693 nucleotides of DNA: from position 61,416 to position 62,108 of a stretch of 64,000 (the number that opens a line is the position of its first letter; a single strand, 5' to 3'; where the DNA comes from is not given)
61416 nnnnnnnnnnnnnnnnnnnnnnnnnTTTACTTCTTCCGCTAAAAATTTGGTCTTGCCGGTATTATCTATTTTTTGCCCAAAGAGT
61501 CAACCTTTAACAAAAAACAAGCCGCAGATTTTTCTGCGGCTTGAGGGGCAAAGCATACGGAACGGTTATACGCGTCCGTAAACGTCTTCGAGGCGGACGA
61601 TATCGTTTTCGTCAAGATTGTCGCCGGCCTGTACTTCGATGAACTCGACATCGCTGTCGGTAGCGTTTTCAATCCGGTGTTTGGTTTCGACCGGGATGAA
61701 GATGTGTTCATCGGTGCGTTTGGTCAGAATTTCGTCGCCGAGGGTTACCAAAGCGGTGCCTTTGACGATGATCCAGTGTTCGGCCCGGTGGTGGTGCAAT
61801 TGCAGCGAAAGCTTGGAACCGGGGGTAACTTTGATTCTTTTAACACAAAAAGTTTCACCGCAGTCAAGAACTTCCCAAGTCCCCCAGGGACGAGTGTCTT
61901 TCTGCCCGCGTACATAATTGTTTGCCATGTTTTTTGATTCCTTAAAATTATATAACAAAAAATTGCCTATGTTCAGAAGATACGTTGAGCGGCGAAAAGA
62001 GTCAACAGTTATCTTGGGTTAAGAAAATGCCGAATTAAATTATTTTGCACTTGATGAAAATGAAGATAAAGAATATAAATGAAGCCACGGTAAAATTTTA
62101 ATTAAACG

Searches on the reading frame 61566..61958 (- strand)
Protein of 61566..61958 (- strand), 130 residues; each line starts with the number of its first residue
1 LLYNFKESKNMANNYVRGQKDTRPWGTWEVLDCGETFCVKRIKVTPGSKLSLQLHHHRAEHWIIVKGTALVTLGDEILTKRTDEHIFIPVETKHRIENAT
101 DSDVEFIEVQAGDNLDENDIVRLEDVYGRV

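Call 50: search_protein_families(library=pfam, proteins=[window:61566-61958:-], max_evalue=0.0001)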
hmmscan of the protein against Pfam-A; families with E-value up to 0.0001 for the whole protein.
window:61566-61958:- (130 aa): 2 families
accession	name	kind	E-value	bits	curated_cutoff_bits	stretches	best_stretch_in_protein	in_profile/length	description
PF01050.24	MannoseP_isomer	-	1.2e-37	129.1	23.6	1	19-125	10-116/116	Mannose-6-phosphate isomerase C-terminal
PF07883.17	Cupin_2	-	2.6e-09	37.1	27.2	1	42-109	3-69/70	Cupin domain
